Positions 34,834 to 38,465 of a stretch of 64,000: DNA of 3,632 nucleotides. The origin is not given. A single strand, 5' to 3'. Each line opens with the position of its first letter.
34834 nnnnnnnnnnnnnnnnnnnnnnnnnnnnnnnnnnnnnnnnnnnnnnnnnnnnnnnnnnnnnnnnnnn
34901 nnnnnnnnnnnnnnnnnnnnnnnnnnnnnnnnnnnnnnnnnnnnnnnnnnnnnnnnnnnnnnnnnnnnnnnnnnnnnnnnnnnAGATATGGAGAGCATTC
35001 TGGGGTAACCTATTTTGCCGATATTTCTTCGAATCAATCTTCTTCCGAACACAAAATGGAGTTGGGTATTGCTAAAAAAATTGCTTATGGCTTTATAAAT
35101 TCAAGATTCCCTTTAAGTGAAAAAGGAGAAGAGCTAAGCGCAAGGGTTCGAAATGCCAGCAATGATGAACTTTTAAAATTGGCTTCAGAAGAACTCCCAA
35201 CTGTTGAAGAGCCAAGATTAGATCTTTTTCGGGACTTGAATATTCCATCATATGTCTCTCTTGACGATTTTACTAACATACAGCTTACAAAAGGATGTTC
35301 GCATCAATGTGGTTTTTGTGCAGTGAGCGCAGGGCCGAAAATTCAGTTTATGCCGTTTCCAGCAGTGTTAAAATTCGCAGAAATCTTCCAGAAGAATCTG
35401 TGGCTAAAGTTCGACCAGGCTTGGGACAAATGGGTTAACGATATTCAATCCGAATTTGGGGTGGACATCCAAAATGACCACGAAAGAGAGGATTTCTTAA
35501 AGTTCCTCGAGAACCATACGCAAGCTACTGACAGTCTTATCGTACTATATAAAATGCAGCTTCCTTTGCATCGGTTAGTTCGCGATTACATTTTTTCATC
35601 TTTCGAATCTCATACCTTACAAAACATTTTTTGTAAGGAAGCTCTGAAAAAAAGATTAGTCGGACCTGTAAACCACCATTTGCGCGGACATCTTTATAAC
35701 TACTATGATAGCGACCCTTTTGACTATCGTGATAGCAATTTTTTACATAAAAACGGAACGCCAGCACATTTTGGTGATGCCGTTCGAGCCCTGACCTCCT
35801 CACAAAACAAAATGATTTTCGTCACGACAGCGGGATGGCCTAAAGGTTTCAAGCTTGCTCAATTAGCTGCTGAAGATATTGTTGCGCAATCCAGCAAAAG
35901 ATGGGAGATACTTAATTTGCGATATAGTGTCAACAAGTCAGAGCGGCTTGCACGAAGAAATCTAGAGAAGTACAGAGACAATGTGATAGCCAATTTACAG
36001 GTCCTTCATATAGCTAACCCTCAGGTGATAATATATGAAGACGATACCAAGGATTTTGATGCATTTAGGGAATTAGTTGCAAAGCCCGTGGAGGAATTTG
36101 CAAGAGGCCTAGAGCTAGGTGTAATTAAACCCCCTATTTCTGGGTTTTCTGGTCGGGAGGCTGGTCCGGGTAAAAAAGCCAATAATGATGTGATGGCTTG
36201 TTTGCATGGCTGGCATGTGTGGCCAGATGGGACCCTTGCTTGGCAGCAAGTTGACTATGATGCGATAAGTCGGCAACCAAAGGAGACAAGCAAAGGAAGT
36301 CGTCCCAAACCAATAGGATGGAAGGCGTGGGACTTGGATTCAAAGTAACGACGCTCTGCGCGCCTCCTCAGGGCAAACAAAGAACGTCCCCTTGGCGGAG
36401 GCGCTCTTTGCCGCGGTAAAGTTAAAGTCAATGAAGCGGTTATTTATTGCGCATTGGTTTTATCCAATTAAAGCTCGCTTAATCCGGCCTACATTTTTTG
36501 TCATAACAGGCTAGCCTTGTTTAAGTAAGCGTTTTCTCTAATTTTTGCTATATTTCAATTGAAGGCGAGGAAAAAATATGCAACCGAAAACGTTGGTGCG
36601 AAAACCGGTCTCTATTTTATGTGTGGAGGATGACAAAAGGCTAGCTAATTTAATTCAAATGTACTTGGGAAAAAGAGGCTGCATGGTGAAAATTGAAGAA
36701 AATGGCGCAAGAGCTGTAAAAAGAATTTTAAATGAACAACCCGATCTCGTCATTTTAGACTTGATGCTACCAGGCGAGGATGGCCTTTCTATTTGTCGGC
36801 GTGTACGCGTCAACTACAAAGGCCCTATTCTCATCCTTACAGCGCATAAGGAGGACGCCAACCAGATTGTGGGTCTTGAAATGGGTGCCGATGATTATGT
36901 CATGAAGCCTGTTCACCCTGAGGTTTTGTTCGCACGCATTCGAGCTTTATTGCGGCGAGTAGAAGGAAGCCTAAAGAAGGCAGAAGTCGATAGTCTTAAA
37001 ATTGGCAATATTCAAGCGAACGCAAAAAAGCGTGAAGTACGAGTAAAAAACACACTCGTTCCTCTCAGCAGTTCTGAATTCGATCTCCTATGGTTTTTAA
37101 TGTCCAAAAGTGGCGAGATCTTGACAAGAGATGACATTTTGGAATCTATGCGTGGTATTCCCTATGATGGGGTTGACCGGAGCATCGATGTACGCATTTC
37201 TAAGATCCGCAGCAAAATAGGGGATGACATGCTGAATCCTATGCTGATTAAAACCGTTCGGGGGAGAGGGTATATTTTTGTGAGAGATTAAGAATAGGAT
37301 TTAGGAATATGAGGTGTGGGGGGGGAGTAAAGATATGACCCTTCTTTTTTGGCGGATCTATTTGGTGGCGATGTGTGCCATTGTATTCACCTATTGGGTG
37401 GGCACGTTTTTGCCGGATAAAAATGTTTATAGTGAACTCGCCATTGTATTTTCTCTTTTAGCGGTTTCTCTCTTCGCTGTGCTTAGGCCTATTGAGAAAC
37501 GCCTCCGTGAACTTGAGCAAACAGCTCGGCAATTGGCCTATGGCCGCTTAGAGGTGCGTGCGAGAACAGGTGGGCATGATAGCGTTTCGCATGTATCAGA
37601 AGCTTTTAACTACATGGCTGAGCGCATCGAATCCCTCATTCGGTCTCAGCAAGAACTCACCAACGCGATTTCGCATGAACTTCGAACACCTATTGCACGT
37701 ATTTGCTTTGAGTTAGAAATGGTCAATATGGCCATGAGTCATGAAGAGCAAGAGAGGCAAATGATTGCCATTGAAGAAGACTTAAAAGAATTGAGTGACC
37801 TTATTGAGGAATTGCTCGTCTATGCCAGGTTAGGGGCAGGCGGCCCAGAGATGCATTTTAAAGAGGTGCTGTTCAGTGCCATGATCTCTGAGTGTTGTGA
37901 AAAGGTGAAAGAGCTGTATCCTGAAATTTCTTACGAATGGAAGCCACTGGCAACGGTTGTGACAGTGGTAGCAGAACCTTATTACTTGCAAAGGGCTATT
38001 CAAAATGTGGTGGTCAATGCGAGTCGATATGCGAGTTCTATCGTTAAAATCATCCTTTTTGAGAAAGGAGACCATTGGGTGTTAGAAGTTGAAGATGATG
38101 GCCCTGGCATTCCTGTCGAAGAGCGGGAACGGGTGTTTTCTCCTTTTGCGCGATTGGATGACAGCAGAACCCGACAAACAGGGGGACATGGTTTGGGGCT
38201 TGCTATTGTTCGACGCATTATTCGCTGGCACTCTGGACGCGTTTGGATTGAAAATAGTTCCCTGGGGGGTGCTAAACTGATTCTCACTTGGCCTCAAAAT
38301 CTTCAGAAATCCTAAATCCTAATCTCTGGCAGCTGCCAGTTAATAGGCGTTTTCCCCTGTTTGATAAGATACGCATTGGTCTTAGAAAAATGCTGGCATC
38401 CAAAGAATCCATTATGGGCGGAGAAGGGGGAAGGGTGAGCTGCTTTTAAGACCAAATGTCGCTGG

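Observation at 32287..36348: Giant signal-anchored protein ending in a radical-SAM-like domain: an architecture I cannot place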

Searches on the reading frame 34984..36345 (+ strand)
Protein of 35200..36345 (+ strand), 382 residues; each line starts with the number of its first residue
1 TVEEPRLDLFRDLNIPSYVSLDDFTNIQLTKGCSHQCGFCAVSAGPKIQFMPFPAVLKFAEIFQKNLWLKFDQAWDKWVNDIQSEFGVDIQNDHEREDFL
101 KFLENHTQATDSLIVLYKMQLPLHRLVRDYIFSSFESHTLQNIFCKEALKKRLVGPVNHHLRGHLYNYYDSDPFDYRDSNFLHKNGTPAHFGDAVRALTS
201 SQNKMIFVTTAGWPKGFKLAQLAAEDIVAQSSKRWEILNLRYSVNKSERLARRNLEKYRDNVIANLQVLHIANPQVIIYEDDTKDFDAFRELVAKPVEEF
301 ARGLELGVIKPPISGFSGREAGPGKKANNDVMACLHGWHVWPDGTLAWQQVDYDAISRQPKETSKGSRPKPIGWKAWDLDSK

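Call 3: search_protein_families(library=pfam, proteins=[window:35200-36345:+], max_evalue=10)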
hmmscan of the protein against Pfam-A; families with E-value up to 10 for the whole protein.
window:35200-36345:+ (382 aa): 1 family
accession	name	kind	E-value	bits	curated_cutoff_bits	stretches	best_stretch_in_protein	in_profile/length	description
PF04055.27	Radical_SAM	-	0.0059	17.2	29.5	1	27-63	1-40/166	Radical SAM superfamily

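Call 4: search_protein_families(library=ncbifam, proteins=[window:35200-36345:+], max_evalue=10)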
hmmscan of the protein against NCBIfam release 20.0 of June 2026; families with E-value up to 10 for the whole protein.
window:35200-36345:+ (382 aa): 5 families
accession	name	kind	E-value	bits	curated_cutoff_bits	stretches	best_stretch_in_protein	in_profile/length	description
TIGR04517.1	rSAM_PoyD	subfamily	0.00043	19.4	325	1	26-46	121-141/446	radical SAM family RiPP maturation amino acid epimerase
TIGR04013.1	B12_SAM_MJ_1487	hypoth_equivalog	0.02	13.8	251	1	15-63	141-192/382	TIGR04013 family B12-binding domain/radical SAM domain-containing protein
TIGR03551.1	F420_cofH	equivalog_domain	0.047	12.5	374.1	1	25-47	41-63/345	5-amino-6-(D-ribitylamino)uracil--L-tyrosine 4-hydroxyphenyl transferase CofH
NF007108.0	PRK09557.1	equivalog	0.15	11.4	443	1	226-306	197-278/303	fructokinase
NF005609.0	PRK07360.1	equivalog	0.24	10.1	426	1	25-44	63-82/374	7,8-didemethyl-8-hydroxy-5-deazariboflavin synthase subunit CofH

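Call 29: find_homologous_proteins(query=A1, max_evalue=0.00001)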
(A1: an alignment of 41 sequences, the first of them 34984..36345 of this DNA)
Query A1 (41 sequences) (454 aa, profile of the alignment): 50 proteins with E <= 0.00001 among 8000 candidates.
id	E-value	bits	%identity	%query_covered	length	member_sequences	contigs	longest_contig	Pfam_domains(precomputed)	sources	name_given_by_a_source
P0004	3.4e-163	562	35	93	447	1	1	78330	-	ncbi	-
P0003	4.3e-162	558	37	92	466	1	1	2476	-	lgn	-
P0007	6.5e-162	558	37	91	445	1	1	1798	-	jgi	jgi:hypothetical protein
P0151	5.7e-158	545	37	93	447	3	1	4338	-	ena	-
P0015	2.8e-157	542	37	90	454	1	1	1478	-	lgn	-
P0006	1.1e-156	541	35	95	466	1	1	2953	-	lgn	-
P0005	2.4e-154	533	34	96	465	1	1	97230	PF04055.28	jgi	jgi:hypothetical protein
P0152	2.4e-153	530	36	93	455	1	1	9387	-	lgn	-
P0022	9.8e-149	514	33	91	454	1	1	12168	-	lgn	-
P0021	2.0e-147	510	32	95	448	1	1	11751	-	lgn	-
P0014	1.2e-146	507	35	91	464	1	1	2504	-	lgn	-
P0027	3.9e-143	496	33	91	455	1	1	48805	-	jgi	jgi:hypothetical protein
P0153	2.5e-142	493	35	91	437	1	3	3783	PF04055.28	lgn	-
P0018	8.0e-142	492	33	93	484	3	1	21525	-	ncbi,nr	ncbi:MAG: hypothetical protein CL685_04265 [Candidatus Magasanikbacteria bacterium]|nr:hypothetical 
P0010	1.3e-141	491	36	91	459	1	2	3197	-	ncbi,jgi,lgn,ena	-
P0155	7.5e-136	472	33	91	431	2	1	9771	PF04055.28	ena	-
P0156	1.6e-132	461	37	47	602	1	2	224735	PF04055.28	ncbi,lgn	-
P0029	2.4e-129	450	36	47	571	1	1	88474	PF04055.28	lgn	-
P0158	1.9e-128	447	34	92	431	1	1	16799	PF04055.28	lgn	-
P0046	1.2e-124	435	31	84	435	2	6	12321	PF04055.28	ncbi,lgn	-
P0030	2.0e-120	421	32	93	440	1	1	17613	PF04055.28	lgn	-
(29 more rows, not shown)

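Call 30: search_protein_families(library=pfam, alignment_id=A1, max_evalue=0.01)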
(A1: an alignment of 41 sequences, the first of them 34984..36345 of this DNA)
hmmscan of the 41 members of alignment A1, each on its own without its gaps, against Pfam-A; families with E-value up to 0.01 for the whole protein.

A. member 1, window:34984-36345:+ (454 aa): 1 family
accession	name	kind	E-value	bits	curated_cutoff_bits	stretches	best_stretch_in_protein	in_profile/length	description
PF04055.27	Radical_SAM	-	0.0068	17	29.5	0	99-135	1-40/166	Radical SAM superfamily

B. families by the number of members that match (of 41 scanned): 1 family
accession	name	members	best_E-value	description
PF04055.27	Radical_SAM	35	6.5e-07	Radical SAM superfamily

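Call 33: search_solved_structures(query=A2, max_evalue=1, show_alignments=3)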
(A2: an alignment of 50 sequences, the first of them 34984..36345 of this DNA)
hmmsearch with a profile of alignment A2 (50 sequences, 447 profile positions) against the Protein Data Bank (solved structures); distinct sequences matched with E-value up to 1: 0.

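Call 43: predict_structure(alignment_id=A2)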
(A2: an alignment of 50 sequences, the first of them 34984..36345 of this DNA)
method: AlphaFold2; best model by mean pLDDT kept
length: 454 residues; sequences in the alignment: 50
mean_pLDDT: 85.0   pTM: 0.86
mean pLDDT of the five models: 85.0, 84.2, 83.2, 83.2, 82.6
residues with pLDDT >= 90: 241; 70-90: 141; 50-70: 48; < 50: 24
segments of 3 or more residues with pLDDT < 50: 1-16, 229-233
pLDDT, mean of each block of 10 residues (from residue 1): 34 53 94 97 97 97 95 98 96 90 89 78 97 89 84 90 86 85 81 64 51 65 57 65 90 97 95 79 95 96 84 94 96 98 96 89 98 98 84 74 85 96 80 80 95 62
secondary structure, 60 per line:
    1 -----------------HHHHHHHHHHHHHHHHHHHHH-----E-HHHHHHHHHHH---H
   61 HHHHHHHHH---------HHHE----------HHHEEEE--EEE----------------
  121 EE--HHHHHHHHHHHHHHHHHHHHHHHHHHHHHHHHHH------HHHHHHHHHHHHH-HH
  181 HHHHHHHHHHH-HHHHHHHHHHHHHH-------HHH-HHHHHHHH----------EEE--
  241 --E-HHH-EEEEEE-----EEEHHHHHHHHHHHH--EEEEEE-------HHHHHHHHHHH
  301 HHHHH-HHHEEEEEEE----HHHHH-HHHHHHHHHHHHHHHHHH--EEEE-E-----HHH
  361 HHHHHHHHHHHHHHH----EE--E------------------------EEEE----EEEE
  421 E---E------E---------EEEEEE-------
elements in order: H18-38 H46-56 H60-69 E96-99 E102-104 H125-158 H165-177 H179-191 H193-206 H218-225 E236-238 E249-254 E260-262 H263-274 E277-282 H290-305 E310-316 H321-325 H327-344 E347-350 H358-375 E409-412 E417-421 E442-447

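Call 45: fold_search(model_id=the predicted structure, library=pdb)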
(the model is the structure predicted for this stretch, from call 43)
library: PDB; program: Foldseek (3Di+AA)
matches with E <= 10: 1103; with E <= 0.001: 0
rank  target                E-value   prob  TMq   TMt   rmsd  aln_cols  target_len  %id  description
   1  5th5_A                3.8e-02  0.54  0.17  0.27  11.2       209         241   10  Crystal Structure of QueE from Bacillus subtilis with 6-carboxypterin-5'-deoxyadenosyl ester bound (released 2017-01-18)
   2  8hzv_D                3.8e-02  0.54  0.26  0.26  23.9       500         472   10  The crystal structure of a Radical SAM Enzyme DesII (released 2024-07-10)
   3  7oh3_b                4.0e-02  0.54  0.18  0.18  22.1       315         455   11  Nog1-TAP associated immature ribosomal particle population B from S. cerevisiae (released 2021-11-03)
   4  7bt6_b                4.8e-02  0.47  0.18  0.16  24.1       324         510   11  Cryo-EM structure of pre-60S ribosome from Saccharomyces cerevisiae rpl4delta63-87 strain at 3.12 Angstroms resolution (released 2020-10-28)
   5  8hzv_A                5.0e-02  0.47  0.26  0.25  25.0       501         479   10  The crystal structure of a Radical SAM Enzyme DesII (released 2024-07-10)
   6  8hzy_A                5.3e-02  0.69  0.22  0.22  10.0       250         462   12  The crystal structure of a Radical SAM Enzyme DesII (released 2024-07-10)
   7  8ai3_B                6.3e-02  0.91  0.23  0.30   6.3       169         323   11  Crystal structure of radical SAM epimerase EpeE C223A mutant from Bacillus subtilis with [4Fe-4S] clusters and S-adeno (released 2024-01-10)
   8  2osy_A                6.3e-02  0.35  0.19  0.20  19.8       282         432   12  Endo-glycoceramidase II from Rhodococcus sp.: Lactosyl-Enzyme Intermediate (released 2007-02-27)
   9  3voc                  7.0e-02  0.60  0.17  0.19   7.2       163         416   12  Crystal structure of the catalytic domain of beta-amylase from paenibacillus polymyxa (released 2013-02-20)
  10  8hzy_B                7.0e-02  0.60  0.22  0.22   9.5       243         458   12  The crystal structure of a Radical SAM Enzyme DesII (released 2024-07-10)
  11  8hzv_C                7.4e-02  0.47  0.28  0.27  25.0       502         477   10  The crystal structure of a Radical SAM Enzyme DesII (released 2024-07-10)
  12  7of1_b                7.4e-02  0.35  0.16  0.15  22.2       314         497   11  Nog1-TAP associated immature ribosomal particle population A from S. cerevisiae (released 2021-11-03)
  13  8ai1_A                9.2e-02  0.89  0.22  0.30   6.2       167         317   11  Crystal structure of radical SAM epimerase EpeE from Bacillus subtilis with [4Fe-4S] clusters and S-adenosyl-L-homocys (released 2024-01-10)
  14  6hze_A                1.0e-01  0.57  0.20  0.12   6.9       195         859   12  BP0997, GH138 enzyme targeting pectin rhamnogalacturonan II (released 2019-03-20)
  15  8ai6_B                1.2e-01  0.85  0.23  0.30   5.9       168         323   10  Crystal structure of radical SAM epimerase EpeE D210A mutant from Bacillus subtilis with [4Fe-4S] clusters, S-adenosyl (released 2024-01-10)
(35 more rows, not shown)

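Call 64: search_protein_families(library=pfam, proteins=[P0153, P0155, P0156, P0158], max_evalue=0.1)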
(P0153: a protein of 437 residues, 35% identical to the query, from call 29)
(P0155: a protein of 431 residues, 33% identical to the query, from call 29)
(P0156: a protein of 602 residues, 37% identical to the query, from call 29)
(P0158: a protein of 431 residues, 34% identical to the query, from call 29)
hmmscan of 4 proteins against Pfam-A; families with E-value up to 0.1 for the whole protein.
P0153 (437 aa): 1 family
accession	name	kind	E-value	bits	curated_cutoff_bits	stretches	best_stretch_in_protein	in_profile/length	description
PF04055.27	Radical_SAM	-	3.4e-07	31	29.5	1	82-119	1-20/166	Radical SAM superfamily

P0155 (431 aa): 1 family
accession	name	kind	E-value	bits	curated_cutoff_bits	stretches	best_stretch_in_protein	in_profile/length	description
PF04055.27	Radical_SAM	-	1.1e-05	26.1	29.5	1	82-123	1-44/166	Radical SAM superfamily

P0156 (602 aa): 3 families
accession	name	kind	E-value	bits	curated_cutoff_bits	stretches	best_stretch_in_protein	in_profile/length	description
PF04055.27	Radical_SAM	-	1.1e-06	29.4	29.5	1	134-171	1-41/166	Radical SAM superfamily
PF20929.2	PDCD10_N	-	0.064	13.3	19.8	0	87-116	20-49/60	Programmed cell death protein 10, dimerisation domain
PF01051.27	Rep3_N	-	0.094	13.5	22.4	0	179-247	20-85/141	Initiator Replication protein, WH1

P0158 (431 aa): 2 families
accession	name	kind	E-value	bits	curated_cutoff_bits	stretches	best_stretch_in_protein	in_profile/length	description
PF04055.27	Radical_SAM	-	4.7e-07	30.6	29.5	1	84-121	1-41/166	Radical SAM superfamily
PF20749.2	DUF6833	-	0.058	13.5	26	0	380-397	31-48/57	Domain of unknown function (DUF6833)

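Call 76: find_related_loci(query=A1, collection=metagenome_contigs, flank=10000)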
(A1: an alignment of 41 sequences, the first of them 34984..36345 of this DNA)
Query A1 (454 aa) in metagenome_contigs; peptide patterns used: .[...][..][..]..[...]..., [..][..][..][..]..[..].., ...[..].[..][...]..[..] (x = any residue, [..] = any of these).
600 stretches matched a pattern (row limit reached: there are more); 31 encode a relative of the query (tblastn E <= 1e-3); 30 distinct loci.
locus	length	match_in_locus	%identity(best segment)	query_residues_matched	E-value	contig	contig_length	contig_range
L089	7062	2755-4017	37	30-451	2e-71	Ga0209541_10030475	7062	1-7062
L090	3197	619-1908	36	31-441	3e-69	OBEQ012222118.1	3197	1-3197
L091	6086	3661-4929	34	34-445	2e-61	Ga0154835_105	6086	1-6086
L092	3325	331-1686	33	24-454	9e-62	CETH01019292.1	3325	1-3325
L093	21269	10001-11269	34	34-445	2e-61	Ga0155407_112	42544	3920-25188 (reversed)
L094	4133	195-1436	33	33-449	7e-57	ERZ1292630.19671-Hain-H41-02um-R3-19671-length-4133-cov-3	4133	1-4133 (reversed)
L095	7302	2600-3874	32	29-452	3e-56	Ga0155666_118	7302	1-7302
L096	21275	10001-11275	32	29-452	4e-56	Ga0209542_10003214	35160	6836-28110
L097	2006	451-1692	32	33-449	2e-57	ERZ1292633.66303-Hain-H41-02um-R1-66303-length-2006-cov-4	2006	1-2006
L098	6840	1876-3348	33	23-449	3e-54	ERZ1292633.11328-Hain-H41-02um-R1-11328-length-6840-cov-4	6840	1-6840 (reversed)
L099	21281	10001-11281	32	29-451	2e-55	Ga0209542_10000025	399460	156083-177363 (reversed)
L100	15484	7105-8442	29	15-442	4e-47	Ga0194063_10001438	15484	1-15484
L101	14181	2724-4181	29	32-451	8e-47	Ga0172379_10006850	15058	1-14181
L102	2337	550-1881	31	31-452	1e-46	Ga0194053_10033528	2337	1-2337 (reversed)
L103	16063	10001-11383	28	12-443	5e-45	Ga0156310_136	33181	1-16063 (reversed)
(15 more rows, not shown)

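Call 77: find_related_loci(query=A1, collection=viral_contigs, flank=8000)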
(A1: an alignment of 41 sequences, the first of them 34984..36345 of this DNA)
Query A1 (454 aa) in viral_contigs; peptide patterns used: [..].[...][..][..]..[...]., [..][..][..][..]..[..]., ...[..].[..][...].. (x = any residue, [..] = any of these).
118 stretches matched a pattern, but none encodes a relative of the query by tblastn (E <= 1e-3).

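Call 88: fold_search(model_id=the predicted structure, library=viral)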
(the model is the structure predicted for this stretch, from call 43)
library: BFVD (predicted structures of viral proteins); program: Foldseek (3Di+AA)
matches with E <= 10: 373; with E <= 0.001: 0
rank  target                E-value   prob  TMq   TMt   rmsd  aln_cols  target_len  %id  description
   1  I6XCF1                1.3e-02  1.00  0.22  0.27   3.9       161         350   15  MoaA/nifB/pqqE family protein [Vibrio phage phi-pp2]
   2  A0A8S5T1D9            4.4e-02  0.57  0.25  0.25  14.6       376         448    9  Fe-S oxidoreductase [Myoviridae sp. ctWb16]
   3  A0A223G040            1.0e-01  0.30  0.13  0.20  12.4       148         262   16  VWFA domain-containing protein [Streptomyces phage Samisti12]
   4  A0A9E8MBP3            1.1e-01  0.28  0.16  0.12  10.4       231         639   12  (no name in the UniProt tables at hand)
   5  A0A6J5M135            1.4e-01  0.97  0.23  0.26   3.8       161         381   11  Radical_SAM domain containing protein [uncultured Caudovirales phage]
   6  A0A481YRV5            1.5e-01  0.72  0.15  0.19   5.4       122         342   13  Ras GTPase [Marseillevirus LCMAC101]
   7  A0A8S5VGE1            1.6e-01  0.89  0.27  0.33   8.9       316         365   11  Fe-S oxidoreductase [Myoviridae sp. ctkfK18]
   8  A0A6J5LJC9            2.0e-01  0.54  0.20  0.21  13.4       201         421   13  Radical_SAM domain containing protein [uncultured Caudovirales phage]
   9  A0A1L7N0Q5            2.3e-01  0.38  0.19  0.17   7.7       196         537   11  Radical SAM core domain-containing protein [Ralstonia phage RP12]
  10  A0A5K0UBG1            2.3e-01  0.28  0.15  0.15  11.8       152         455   12  VWA-like protein [Yasminevirus sp. GU-2018]
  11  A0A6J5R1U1            2.4e-01  0.28  0.17  0.15  12.2       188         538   12  Uncharacterized protein [uncultured Caudovirales phage]
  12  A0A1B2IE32            2.5e-01  0.47  0.18  0.37   7.5       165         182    7  Uncharacterized protein [Erwinia phage vB_EamM_Kwan]
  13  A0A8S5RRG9            2.5e-01  0.47  0.17  0.18   5.4       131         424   16  Fe-S oxidoreductase [Podoviridae sp. ctXdu7]
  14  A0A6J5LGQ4            2.7e-01  0.13  0.18  0.14  13.3       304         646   11  COG1032 Fe-S oxidoreductase [uncultured Caudovirales phage]
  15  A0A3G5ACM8            3.0e-01  0.21  0.13  0.21   9.3       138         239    8  Glycerophosphodiester phosphodiesterase [Satyrvirus sp.]
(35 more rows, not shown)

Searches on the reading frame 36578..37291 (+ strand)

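Call 11: search_protein_families(library=pfam, proteins=[window:36578-37291:+], max_evalue=0.001)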
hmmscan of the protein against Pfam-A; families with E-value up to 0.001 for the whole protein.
window:36578-37291:+ (237 aa): 2 families
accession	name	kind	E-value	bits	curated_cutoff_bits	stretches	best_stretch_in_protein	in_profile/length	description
PF00072.30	Response_reg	-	7.1e-26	91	30.2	1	13-122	1-111/111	Response regulator receiver domain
PF00486.34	Trans_reg_C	-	1.2e-21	77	26.2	1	161-234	4-77/77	Transcriptional regulatory protein, C terminal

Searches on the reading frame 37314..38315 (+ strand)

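Call 11: search_protein_families(library=pfam, proteins=[window:37314-38315:+], max_evalue=0.001)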
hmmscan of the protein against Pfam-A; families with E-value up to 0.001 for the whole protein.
window:37314-38315:+ (333 aa): 3 families
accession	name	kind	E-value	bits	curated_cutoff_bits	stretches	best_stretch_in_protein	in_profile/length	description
PF02518.31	HATPase_c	-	3.1e-26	92.4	26.4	1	224-328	5-109/111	Histidine kinase-, DNA gyrase B-, and HSP90-like ATPase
PF00512.31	HisKA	-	7.7e-11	42.3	26.9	1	112-176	2-66/66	His Kinase A (phospho-acceptor) domain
PF00672.30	HAMP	-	2.7e-07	31.3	25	1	62-106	8-52/53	HAMP domain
